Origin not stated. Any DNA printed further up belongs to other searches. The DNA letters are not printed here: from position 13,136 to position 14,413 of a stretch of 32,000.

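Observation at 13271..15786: Candidate two-gene system: unknown 325-aa protein (possibly KwaB/DUF4868-like) translationally coupled to a Pif1-family helicase with a C-terminal HTH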

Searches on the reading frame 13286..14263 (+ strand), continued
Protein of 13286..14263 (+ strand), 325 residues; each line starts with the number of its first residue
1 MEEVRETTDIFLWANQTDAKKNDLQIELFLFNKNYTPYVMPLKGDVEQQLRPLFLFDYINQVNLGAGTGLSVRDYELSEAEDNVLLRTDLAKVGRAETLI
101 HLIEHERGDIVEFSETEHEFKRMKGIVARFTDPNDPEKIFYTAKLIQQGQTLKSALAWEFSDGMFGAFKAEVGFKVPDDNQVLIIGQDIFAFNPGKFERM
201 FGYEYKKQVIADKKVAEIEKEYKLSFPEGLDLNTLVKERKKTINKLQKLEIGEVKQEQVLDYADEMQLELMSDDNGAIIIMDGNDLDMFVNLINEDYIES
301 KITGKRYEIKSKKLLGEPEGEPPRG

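Call 45: find_encoding_contigs(protein=P0129, flank=7000, max_places=1)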
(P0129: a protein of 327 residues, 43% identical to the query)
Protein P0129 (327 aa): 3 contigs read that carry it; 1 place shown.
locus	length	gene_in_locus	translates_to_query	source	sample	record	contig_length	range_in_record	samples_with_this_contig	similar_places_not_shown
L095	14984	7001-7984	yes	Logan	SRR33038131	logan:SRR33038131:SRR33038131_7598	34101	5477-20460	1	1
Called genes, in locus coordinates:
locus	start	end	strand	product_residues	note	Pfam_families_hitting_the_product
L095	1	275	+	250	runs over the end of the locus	PF03837:RecT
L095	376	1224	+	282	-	-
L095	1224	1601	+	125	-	-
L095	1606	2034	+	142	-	PF00436:SSB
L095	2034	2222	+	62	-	-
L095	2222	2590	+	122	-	PF08774:VRR_NUC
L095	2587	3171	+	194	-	-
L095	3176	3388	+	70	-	-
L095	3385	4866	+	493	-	PF01555:N6_N4_Mtase (faint)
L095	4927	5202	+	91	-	-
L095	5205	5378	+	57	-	-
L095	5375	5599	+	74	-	-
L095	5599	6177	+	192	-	-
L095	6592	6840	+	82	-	-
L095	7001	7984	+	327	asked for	PF16162:KwaB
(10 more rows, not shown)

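Call 46: predict_structure(alignment_id=A1)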
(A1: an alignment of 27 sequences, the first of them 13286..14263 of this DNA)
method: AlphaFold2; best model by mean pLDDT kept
length: 325 residues; sequences in the alignment: 27
mean_pLDDT: 88.8   pTM: 0.79
mean pLDDT of the five models: 88.8, 88.3, 87.4, 86.5, 86.5
residues with pLDDT >= 90: 197; 70-90: 115; 50-70: 5; < 50: 8
segments of 3 or more residues with pLDDT < 50: 1-3, 321-325
pLDDT, mean of each block of 10 residues (from residue 1): 72 96 95 95 86 96 93 91 94 95 94 87 94 94 88 77 86 87 97 95 88 91 91 86 88 89 90 90 91 92 90 70 40
secondary structure, 60 per line:
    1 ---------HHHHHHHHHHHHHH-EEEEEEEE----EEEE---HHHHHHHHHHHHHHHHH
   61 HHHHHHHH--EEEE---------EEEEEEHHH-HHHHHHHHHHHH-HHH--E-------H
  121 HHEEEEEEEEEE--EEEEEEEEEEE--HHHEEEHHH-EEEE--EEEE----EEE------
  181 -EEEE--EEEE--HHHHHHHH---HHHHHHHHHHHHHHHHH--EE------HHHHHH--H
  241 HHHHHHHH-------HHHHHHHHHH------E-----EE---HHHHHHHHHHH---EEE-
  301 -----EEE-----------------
elements in order: H10-23 E25-32 E37-40 H44-68 E71-74 E84-89 H94-105 E123-132 E135-145 E151-153 E158-161 E164-167 E172-174 E182-185 E188-191 H194-201 H205-221 H232-237 H240-248 H256-265 H283-293 E297-299 E306-308

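Call 47: search_solved_structures(query=A1, max_evalue=0.0001, show_alignments=2)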
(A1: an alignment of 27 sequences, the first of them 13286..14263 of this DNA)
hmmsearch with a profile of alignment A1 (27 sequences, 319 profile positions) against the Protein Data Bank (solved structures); distinct sequences matched with E-value up to 0.0001: 2.
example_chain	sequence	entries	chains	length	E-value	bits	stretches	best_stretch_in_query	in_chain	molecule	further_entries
9o0i_H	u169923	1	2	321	1e-10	44.5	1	41-316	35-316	Kiwa protein KwaB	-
9mrx_K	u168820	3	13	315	3.4e-10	42.8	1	41-314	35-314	Kiwa protein KwaB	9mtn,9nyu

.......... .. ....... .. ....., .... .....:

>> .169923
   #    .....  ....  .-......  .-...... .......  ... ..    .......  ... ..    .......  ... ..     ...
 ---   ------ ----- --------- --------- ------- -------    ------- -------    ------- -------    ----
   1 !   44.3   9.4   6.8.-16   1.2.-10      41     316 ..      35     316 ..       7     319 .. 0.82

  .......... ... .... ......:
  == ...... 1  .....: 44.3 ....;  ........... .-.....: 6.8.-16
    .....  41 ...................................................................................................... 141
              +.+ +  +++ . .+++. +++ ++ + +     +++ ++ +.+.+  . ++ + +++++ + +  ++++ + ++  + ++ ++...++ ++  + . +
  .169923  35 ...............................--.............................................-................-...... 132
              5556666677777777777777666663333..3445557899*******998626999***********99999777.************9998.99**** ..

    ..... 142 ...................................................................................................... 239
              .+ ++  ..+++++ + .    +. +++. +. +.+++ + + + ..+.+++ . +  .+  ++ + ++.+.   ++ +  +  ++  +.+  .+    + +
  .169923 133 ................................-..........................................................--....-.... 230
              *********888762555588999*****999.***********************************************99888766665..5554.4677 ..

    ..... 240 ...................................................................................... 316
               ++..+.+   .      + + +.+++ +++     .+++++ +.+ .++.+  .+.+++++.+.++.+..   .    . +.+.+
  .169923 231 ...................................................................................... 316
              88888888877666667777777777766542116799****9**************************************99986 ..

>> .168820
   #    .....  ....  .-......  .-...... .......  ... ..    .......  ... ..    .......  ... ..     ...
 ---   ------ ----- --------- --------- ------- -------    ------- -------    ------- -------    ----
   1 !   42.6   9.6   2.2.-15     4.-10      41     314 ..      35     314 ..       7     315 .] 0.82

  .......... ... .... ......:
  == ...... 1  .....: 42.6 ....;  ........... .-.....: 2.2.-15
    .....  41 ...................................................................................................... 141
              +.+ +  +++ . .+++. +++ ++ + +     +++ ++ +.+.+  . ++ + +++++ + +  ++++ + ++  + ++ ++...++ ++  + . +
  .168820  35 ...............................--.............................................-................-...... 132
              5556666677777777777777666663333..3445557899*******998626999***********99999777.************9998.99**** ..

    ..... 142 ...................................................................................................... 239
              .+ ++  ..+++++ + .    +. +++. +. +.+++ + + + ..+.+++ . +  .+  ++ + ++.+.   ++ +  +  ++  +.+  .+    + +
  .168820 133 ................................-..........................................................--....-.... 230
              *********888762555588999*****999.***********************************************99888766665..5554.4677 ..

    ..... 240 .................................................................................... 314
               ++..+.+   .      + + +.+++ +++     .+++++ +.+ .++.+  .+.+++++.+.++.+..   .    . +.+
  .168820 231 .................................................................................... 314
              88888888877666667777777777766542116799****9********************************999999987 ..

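Call 50: fold_search(model_id=the predicted structure, library=pdb)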
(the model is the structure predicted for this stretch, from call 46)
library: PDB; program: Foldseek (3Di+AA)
matches with E <= 10: 114; with E <= 0.001: 6
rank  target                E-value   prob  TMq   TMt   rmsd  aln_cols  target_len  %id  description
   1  9mtn_A                4.5e-13  1.00  0.46  0.49  11.6       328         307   15  Crystal structure of KwaB (released 2025-08-06)
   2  9nyu_A                9.1e-13  1.00  0.47  0.48  11.6       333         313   14  Crystal structure of KwaB dimer (released 2025-08-06)
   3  9mtn_K                2.1e-12  1.00  0.46  0.50  11.7       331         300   13  Crystal structure of KwaB (released 2025-08-06)
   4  9mtn_C                3.3e-12  1.00  0.46  0.49  12.0       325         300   15  Crystal structure of KwaB (released 2025-08-06)
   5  9mrx_D                3.7e-12  1.00  0.45  0.46  11.6       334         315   14  Cryo-EM structure of KwaA-KwaB complex (released 2025-08-06)
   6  9mtn_B                1.2e-11  1.00  0.45  0.48  12.0       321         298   13  Crystal structure of KwaB (released 2025-08-06)
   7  9e5c_4y               1.9e-01  0.09  0.09  0.05  16.6       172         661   10  Cryo-EM structure of 96 nm repeat of microtubule doublet from T. brucei flagellum (released 2025-03-12)
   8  4psx_A                2.0e-01  0.04  0.12  0.12  17.3       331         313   13  Crystal structure of histone acetyltransferase complex (released 2014-07-09)
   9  5m4y_F                5.1e-01  0.04  0.07  0.12  18.1       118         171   13  Crystal structure of the Sec3/Sso2 complex at 2.20 angstrom resolution (released 2017-02-08)
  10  1bob                  5.1e-01  0.03  0.12  0.13  17.2       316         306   14  HISTONE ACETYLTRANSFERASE HAT1 FROM SACCHAROMYCES CEREVISIAE IN COMPLEX WITH ACETYL COENZYME A (released 1999-04-20)
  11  7xay_A                5.8e-01  0.03  0.12  0.12  18.1       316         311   14  Crystal structure of Hat1-Hat2-Asf1-H3-H4 (released 2022-05-18)
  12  5m4y_B                6.9e-01  0.04  0.07  0.12  17.1       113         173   13  Crystal structure of the Sec3/Sso2 complex at 2.20 angstrom resolution (released 2017-02-08)
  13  1xff_B                7.3e-01  0.04  0.11  0.14  15.3       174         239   10  Glutaminase domain of glucosamine 6-phosphate synthase complexed with glutamate (released 2004-09-28)
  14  5ln3_C                7.7e-01  0.01  0.09  0.11  23.5       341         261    9  The human 26S Proteasome at 6.8 Ang. (released 2017-03-22)
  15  5luv_B                1.0e+00  0.03  0.12  0.21  20.0       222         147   13  Short LOV protein W619_1 in apo-state (released 2017-02-22)
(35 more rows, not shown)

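Call 60: search_protein_families(library=phrogs, proteins=[L090:10001-10963:+, L090:9496-9936:+, L090:8949-9290:+, L090:7436-7864:+, L090:6946-7464:+, L090:10963-11292:+, L090:11289-11651:+, L090:11727-12446:+, L090:12924-13529:+, window:13286-14263:+], max_evalue=0.001)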
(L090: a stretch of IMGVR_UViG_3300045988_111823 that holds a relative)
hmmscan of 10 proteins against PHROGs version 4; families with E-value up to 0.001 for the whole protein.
L090:10001-10963:+ (320 aa): 0 families

L090:9496-9936:+ (146 aa): 0 families

L090:8949-9290:+ (113 aa): 0 families

L090:7436-7864:+ (142 aa): 0 families

L090:6946-7464:+ (172 aa): 2 families
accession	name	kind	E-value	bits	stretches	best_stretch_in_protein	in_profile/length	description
phrog_2514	-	DNA, RNA and nucleotide metabolism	7.8e-05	23.1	1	90-165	181-250/270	DnaD-like helicase loader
phrog_4880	-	DNA, RNA and nucleotide metabolism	0.00054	20.4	1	91-168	200-271/304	replisome organizer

L090:10963-11292:+ (109 aa): 3 families
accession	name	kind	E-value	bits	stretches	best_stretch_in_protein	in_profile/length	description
phrog_229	-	other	1.2e-34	121.4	1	1-109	248-358/533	MazG-like pyrophosphatase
phrog_22758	-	other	3.5e-10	40.9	1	29-97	136-203/221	MazG-like pyrophosphatase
phrog_4856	-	other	8.2e-06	26.6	1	17-93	81-163/195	nucleoside triphosphate pyrophosphohydrolase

L090:11289-11651:+ (120 aa): 1 family
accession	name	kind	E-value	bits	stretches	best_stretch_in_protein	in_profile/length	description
phrog_28377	-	unknown function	8.4e-07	30.6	1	4-108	3-101/105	-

L090:11727-12446:+ (239 aa): 2 families
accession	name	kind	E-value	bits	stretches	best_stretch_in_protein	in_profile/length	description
phrog_15773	-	unknown function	2.7e-13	51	2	82-195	41-147/288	-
phrog_9992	-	tail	0.0001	22.9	0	137-218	125-207/228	baseplate assembly protein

L090:12924-13529:+ (201 aa): 1 family
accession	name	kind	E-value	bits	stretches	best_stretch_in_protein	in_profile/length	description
phrog_18768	-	unknown function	0.00017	22.7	1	73-123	71-123/131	-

window:13286-14263:+ (325 aa): 0 families

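Call 61: search_protein_families(library=pfam, proteins=[L090:988-1851:+, L090:1754-2509:+, L090:2835-3461:+, L090:4655-5218:+, L090:5493-6050:+, L090:16664-17644:+, L090:17644-18294:+, L090:18243-18968:+, L090:18995-19627:+, L090:19606-20358:+], max_evalue=0.001)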
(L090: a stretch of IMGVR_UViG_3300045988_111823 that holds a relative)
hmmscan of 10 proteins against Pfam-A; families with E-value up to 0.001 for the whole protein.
L090:988-1851:+ (287 aa): 1 family
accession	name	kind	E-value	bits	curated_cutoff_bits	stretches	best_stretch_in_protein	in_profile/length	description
PF03837.19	RecT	-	2e-15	57.3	24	1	71-249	22-194/198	RecT family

L090:1754-2509:+ (251 aa): 0 families

L090:2835-3461:+ (208 aa): 0 families

L090:4655-5218:+ (187 aa): 1 family
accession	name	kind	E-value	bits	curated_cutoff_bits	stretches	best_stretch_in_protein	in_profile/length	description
PF18896.5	SLT_3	-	1.5e-13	51.4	27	1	97-175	12-88/89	Lysozyme like domain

L090:5493-6050:+ (185 aa): 1 family
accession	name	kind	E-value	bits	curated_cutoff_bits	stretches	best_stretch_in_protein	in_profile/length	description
PF01844.29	HNH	-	1.2e-08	35.4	21.4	1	92-131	7-46/47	HNH endonuclease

L090:16664-17644:+ (326 aa): 0 families

L090:17644-18294:+ (216 aa): 1 family
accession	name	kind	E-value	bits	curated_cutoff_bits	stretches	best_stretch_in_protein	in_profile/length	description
PF02585.22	PIG-L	-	9.7e-16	58.9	28.2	1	6-117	1-126/129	GlcNAc-PI de-N-acetylase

L090:18243-18968:+ (241 aa): 1 family
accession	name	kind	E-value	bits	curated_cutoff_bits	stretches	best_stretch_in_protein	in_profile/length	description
PF08889.16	WbqC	-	1.5e-18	67.9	21.3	1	24-217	1-191/218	WbqC-like protein family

L090:18995-19627:+ (210 aa): 1 family
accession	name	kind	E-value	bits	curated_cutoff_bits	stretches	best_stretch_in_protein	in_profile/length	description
PF02195.25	ParB_N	-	2.7e-13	50.2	26.3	1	12-89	6-86/95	ParB N-terminal domain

L090:19606-20358:+ (250 aa): 1 family
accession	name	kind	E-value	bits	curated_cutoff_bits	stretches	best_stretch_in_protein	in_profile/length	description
PF20691.3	TAGT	-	2.5e-18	67.2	27.5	1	9-127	2-136/205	TET-Associated Glycosyltransferase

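Call 68: find_encoding_contigs(protein=P0031, flank=6000, max_places=1)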
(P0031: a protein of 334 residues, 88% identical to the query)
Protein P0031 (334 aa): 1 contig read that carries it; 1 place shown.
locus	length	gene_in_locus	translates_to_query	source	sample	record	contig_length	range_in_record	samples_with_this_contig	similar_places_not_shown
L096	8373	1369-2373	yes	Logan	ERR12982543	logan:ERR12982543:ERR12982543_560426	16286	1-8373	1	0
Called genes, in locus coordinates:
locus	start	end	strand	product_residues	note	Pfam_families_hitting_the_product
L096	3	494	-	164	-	?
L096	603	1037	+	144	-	-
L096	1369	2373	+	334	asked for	PF16162:KwaB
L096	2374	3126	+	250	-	PF02153:PDH_N, PF26213:TYRAAT1_C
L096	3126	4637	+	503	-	PF05970:PIF1, PF13245:AAA_19, PF13401:AAA_22 (faint), PF13604:AAA_30, PF21530:Pif1_2B_dom (weak)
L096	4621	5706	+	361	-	-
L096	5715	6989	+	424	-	PF00232:Glyco_hydro_1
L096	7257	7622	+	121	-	PF02381:MraZ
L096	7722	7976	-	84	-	-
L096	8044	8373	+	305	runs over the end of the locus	PF01795:Methyltransf_5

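Call 69: find_encoding_contigs(protein=P0042, flank=6000, max_places=1)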
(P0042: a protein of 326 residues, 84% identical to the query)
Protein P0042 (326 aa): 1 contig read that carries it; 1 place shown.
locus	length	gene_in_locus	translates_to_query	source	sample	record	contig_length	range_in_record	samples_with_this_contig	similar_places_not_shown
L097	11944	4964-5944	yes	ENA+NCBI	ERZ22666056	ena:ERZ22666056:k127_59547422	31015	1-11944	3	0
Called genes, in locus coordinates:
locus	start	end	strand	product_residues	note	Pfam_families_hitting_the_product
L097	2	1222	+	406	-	?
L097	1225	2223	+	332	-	PF01933:CofD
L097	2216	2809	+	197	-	-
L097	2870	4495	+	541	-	-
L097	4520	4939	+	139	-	PF00075:RNase_H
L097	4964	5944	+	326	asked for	PF16162:KwaB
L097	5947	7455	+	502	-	PF01443:Viral_helicase1 (faint), PF05970:PIF1, PF13245:AAA_19, PF13401:AAA_22 (weak), PF13604:AAA_30, PF21530:Pif1_2B_dom (weak)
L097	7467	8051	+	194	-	-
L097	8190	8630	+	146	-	PF02381:MraZ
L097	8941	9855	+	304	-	PF01795:Methyltransf_5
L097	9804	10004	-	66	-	-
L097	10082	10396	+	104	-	-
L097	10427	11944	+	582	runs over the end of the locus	PF03717:PBP_dimer, PF00905:Transpeptidase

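Call 73: fold_search(model_id=the predicted structure, library=viral)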
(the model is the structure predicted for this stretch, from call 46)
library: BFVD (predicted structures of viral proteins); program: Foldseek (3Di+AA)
matches with E <= 10: 208; with E <= 0.001: 2
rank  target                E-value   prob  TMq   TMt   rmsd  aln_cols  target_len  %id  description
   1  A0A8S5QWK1            6.8e-39  1.00  0.63  0.94   2.6       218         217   91  Uncharacterized protein (Fragment) [Siphoviridae sp. ctQNW6]
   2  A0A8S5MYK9            2.4e-07  1.00  0.43  0.46   7.4       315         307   12  Uncharacterized protein (Fragment) [Siphoviridae sp. ctYyB9]
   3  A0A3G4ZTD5            7.8e-02  0.54  0.16  0.13  10.9       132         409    9  Desaturase [Barrevirus sp.]
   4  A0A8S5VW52            1.9e-01  0.15  0.11  0.20  15.2       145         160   12  (no name in the UniProt tables at hand)
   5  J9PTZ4                3.6e-01  0.06  0.13  0.17  20.1       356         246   10  Uncharacterized protein [Bacillus phage BCD7]
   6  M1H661                3.6e-01  0.06  0.09  0.18  18.3       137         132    9  (no name in the UniProt tables at hand)
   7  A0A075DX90            5.7e-01  0.04  0.11  0.10  14.1       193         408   10  (no name in the UniProt tables at hand)
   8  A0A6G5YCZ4            7.6e-01  0.04  0.09  0.14  19.8       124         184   11  (no name in the UniProt tables at hand)
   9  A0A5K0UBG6            9.1e-01  0.14  0.16  0.07  11.0       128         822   10  Desaturase [Yasminevirus sp. GU-2018]
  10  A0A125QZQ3            9.1e-01  0.05  0.17  0.10  15.9       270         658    8  LEF4-like protein [Glossina hytrovirus (isolate Glossina pallidipes/Ethiopia/Seibersdorf/-)]
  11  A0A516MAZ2            1.0e+00  0.03  0.10  0.12  15.8       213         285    9  (no name in the UniProt tables at hand)
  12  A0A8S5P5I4            1.1e+00  0.16  0.15  0.37   6.9        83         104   10  Uncharacterized protein [Herelleviridae sp. cttEB8]
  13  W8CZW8                1.1e+00  0.01  0.06  0.06  20.6       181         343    8  Uncharacterized protein [Erwinia phage PhiEaH1]
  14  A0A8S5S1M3            1.1e+00  0.02  0.08  0.17  15.6       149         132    9  Uncharacterized protein [Siphoviridae sp. ctCIv11]
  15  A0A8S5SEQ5            1.2e+00  0.06  0.11  0.15  15.9       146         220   12  Uncharacterized protein [Siphoviridae sp. ctnpt50]
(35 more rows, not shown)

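Call 74: search_dna_similar(query=window:13286-14263:+, collection=phages, mode=protein, max_evalue=0.001, max_rows=30)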
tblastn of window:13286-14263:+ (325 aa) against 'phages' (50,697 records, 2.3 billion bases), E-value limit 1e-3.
No match.

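Call 80: find_related_loci(query=A5, collection=metagenome_contigs, flank=10000)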
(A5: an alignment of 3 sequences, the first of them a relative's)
Query A5 (359 aa) in metagenome_contigs; peptide patterns used: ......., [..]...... (x = any residue, [..] = any of these).
241 stretches matched a pattern; 35 encode a relative of the query (tblastn E <= 1e-3); 35 distinct loci.
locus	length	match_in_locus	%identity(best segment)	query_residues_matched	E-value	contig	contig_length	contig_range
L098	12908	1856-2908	83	9-359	0e+0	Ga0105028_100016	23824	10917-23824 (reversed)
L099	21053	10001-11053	81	5-355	0e+0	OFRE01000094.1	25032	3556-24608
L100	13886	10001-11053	81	5-355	0e+0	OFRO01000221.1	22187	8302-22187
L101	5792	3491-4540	77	9-356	0e+0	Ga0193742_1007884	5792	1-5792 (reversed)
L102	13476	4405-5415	79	16-353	0e+0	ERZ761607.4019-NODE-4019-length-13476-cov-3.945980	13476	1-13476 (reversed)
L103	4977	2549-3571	77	16-356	0e+0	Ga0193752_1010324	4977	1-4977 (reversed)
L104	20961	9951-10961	77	16-353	1e-179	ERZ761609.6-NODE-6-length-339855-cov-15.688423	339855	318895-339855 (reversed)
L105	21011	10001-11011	77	16-353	3e-179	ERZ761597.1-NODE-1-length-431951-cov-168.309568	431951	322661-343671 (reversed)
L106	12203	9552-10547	69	24-352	6e-161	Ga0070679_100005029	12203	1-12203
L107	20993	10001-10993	69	25-352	2e-158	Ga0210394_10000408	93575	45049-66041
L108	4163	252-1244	69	24-352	1e-162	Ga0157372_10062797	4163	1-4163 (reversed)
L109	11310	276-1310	66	15-352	8e-158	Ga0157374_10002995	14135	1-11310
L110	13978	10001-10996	68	24-352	5e-157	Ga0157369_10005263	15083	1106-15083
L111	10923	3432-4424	67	25-353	1e-155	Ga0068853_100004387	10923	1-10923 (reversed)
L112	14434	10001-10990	67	26-353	2e-152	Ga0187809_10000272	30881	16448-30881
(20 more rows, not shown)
